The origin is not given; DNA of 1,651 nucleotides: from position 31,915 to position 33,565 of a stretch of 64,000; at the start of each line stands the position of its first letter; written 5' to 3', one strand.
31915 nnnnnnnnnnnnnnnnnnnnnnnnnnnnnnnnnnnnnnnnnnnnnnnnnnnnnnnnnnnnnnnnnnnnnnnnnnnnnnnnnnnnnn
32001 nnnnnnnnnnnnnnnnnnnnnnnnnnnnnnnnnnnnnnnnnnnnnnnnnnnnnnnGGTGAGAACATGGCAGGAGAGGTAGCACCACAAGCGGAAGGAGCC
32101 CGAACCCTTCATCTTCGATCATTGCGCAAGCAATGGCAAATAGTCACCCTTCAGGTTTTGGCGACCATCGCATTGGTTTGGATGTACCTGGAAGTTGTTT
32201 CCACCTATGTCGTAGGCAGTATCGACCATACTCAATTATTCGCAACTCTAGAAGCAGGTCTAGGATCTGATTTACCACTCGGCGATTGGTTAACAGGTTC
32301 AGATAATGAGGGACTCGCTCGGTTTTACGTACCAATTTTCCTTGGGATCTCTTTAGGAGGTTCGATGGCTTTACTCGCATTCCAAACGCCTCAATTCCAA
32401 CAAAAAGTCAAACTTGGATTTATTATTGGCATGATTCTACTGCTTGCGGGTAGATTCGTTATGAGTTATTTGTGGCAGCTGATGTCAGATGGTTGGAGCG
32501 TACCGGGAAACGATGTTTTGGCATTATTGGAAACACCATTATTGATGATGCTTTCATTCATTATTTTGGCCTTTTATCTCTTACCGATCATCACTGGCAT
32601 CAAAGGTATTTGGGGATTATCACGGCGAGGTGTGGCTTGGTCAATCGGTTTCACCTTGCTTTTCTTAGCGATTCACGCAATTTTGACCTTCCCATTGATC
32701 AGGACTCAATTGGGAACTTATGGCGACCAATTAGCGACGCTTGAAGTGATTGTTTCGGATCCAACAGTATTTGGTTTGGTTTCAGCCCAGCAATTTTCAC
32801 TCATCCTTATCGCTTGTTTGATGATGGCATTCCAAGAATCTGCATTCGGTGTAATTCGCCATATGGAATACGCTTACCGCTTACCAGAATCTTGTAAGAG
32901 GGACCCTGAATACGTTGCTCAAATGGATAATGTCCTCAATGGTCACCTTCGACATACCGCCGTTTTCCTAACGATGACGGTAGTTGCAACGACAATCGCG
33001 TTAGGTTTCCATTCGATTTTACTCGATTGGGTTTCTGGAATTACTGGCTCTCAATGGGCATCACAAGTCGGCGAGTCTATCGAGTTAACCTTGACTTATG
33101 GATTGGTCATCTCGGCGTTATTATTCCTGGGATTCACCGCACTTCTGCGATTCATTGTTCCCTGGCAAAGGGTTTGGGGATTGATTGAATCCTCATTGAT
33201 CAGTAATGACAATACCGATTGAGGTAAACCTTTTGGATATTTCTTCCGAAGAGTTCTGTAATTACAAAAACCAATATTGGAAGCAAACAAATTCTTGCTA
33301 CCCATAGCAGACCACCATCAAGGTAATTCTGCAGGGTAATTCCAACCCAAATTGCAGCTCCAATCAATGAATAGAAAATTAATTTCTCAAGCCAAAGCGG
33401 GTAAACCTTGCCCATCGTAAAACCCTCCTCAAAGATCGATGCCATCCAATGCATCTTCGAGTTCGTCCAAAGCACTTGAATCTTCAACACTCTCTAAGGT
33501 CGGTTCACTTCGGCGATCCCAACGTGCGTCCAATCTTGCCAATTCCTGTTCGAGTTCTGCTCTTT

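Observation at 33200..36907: Roadblock, then Roadblock/PATAN/coiled-coil giant, then mini-membrane protein: an operon with no partner GTPase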

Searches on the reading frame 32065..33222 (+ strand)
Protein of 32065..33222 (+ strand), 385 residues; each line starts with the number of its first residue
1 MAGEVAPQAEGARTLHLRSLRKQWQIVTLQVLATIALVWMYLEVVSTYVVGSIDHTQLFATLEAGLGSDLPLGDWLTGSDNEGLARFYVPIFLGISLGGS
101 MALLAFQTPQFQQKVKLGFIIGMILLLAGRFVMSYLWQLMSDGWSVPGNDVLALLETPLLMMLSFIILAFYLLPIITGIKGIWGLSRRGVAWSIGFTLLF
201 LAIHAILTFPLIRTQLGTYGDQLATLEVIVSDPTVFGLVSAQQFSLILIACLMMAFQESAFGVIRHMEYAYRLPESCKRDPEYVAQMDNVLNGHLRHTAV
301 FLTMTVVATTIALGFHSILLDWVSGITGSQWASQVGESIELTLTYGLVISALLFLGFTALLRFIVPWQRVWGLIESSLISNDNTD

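Call 3: search_protein_families(library=pfam, proteins=[window:32065-33222:+], max_evalue=1)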
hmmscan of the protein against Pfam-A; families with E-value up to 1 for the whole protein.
window:32065-33222:+ (385 aa): 0 families

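Call 98: search_protein_families(library=ncbifam, proteins=[window:32065-33222:+], max_evalue=0.1)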
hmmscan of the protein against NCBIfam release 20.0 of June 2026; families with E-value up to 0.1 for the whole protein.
window:32065-33222:+ (385 aa): 0 families

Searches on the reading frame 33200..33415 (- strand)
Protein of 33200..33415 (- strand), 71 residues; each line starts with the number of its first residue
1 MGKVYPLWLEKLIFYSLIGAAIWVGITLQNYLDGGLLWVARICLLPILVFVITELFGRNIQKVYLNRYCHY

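Call 3: search_protein_families(library=pfam, proteins=[window:33200-33415:-], max_evalue=1)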
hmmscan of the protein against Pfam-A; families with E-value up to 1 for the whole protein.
window:33200-33415:- (71 aa): 1 family
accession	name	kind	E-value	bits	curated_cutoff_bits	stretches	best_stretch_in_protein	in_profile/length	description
PF12084.13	DUF3561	-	0.03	14.9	25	1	13-50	60-97/107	Protein of unknown function (DUF3561)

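Call 98: search_protein_families(library=ncbifam, proteins=[window:33200-33415:-], max_evalue=0.1)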
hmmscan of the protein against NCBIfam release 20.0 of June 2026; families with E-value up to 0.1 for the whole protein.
window:33200-33415:- (71 aa): 1 family
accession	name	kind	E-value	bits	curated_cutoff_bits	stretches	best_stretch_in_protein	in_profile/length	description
NF008001.0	PRK10726.1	equivalog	0.028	14.4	114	1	14-50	62-98/109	DUF3561 family protein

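Call 99: search_protein_families(library=padloc, proteins=[window:33200-33415:-], max_evalue=0.1)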
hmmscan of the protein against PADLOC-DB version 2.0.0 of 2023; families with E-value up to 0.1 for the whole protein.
window:33200-33415:- (71 aa): 0 families
